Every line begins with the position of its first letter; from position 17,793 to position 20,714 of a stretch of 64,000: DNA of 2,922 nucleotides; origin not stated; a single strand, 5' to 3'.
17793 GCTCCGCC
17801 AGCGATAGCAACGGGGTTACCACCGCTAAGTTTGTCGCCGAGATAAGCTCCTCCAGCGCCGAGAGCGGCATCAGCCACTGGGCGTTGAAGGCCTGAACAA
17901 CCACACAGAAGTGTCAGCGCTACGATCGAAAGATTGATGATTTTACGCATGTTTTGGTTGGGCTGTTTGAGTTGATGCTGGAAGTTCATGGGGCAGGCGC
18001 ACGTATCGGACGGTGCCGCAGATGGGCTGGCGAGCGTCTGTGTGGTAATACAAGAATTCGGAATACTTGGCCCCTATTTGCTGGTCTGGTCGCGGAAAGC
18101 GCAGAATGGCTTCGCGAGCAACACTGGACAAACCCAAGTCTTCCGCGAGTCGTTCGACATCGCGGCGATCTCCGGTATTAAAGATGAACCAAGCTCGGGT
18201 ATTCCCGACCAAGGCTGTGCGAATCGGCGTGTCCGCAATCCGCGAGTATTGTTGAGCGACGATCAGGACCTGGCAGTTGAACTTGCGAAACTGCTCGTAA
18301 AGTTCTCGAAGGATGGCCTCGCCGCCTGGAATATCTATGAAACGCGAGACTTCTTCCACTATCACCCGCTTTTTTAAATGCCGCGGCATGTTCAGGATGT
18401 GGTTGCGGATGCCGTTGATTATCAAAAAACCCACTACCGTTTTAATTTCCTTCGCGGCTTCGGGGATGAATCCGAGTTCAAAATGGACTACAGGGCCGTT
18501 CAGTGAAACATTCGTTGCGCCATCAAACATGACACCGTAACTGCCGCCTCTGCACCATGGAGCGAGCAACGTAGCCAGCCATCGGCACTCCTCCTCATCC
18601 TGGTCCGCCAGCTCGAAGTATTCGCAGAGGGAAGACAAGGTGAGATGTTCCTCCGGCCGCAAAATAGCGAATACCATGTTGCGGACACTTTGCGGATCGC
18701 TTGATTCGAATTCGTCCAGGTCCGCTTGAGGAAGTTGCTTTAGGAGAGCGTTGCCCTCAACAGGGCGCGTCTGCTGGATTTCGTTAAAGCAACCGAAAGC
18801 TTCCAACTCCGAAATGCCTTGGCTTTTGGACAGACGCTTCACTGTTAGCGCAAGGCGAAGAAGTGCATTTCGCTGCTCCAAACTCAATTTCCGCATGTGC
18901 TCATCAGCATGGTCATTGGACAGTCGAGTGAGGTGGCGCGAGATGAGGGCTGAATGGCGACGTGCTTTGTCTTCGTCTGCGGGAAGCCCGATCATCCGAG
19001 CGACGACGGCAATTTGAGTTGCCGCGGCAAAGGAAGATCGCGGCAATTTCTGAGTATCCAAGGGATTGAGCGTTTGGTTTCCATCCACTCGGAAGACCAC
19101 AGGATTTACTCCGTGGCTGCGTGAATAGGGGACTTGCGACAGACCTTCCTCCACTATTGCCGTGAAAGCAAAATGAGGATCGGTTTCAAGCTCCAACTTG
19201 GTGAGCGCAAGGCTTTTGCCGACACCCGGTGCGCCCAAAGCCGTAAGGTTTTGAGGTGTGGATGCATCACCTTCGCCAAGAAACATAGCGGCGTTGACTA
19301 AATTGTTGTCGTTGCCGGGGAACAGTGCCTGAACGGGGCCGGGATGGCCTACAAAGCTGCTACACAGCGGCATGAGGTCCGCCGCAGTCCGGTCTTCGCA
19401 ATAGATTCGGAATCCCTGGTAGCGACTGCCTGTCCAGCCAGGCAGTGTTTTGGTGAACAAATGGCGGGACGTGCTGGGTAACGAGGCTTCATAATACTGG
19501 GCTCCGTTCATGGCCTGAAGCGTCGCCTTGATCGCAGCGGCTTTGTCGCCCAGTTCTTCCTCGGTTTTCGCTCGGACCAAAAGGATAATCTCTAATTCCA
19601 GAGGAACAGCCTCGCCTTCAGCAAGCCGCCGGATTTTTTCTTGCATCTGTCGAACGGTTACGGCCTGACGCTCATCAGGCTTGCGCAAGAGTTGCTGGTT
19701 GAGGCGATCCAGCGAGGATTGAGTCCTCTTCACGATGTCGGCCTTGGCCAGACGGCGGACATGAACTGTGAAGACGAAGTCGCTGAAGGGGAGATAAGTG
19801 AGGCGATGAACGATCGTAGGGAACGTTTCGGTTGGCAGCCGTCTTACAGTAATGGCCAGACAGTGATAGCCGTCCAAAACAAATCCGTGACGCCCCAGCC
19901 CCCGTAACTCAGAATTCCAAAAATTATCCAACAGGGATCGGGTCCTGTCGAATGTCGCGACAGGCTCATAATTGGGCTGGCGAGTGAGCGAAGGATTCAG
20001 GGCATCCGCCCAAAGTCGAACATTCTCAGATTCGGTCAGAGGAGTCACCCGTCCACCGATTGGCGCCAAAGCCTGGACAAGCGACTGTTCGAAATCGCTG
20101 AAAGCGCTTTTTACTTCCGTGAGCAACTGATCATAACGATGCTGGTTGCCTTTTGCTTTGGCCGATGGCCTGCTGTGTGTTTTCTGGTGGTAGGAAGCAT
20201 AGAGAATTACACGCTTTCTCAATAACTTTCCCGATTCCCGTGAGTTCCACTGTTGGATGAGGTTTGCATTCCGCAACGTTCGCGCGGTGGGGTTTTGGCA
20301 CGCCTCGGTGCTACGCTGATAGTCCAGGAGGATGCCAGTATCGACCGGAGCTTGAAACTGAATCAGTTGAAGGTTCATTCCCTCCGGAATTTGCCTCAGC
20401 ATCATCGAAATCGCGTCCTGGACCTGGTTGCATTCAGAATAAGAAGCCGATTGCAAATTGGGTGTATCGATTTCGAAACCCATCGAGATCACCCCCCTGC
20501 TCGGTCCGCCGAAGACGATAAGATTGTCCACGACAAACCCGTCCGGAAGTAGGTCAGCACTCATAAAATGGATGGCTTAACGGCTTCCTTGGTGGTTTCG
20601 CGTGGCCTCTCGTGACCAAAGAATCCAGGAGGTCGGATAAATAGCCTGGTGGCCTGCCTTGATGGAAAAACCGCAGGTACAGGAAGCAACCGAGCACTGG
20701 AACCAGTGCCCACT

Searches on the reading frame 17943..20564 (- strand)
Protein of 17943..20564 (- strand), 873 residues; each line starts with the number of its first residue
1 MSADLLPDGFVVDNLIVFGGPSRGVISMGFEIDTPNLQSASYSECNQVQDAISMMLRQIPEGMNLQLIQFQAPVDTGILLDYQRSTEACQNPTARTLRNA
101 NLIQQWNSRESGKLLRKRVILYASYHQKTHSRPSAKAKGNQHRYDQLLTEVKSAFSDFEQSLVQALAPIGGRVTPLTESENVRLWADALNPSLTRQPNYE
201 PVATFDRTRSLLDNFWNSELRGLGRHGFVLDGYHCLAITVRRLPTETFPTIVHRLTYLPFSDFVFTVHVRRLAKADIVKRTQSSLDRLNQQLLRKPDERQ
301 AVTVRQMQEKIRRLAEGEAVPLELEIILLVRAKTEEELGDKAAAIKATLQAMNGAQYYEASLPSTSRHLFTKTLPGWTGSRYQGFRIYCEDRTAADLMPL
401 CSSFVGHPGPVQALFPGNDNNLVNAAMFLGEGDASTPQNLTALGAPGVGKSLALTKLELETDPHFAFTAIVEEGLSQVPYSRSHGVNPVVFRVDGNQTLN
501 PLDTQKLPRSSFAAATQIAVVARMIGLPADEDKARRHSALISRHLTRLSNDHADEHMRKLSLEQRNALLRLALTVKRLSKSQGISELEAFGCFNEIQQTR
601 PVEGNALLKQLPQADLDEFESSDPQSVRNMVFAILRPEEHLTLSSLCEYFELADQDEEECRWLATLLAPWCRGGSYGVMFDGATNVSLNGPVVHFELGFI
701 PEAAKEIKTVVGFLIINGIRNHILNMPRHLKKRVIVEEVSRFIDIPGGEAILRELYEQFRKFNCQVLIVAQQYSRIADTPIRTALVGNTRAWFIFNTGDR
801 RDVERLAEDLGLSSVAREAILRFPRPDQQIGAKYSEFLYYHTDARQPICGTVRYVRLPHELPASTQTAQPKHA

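Call 67: search_protein_families(library=pfam, proteins=[window:17943-20564:-], max_evalue=0.001)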
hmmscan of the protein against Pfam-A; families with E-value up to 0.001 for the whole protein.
window:17943-20564:- (873 aa): 1 family
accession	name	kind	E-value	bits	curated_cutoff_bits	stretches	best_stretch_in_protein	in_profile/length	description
PF19044.6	P-loop_TraG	-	6e-09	35.5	25.8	1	663-838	184-359/413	TraG P-loop domain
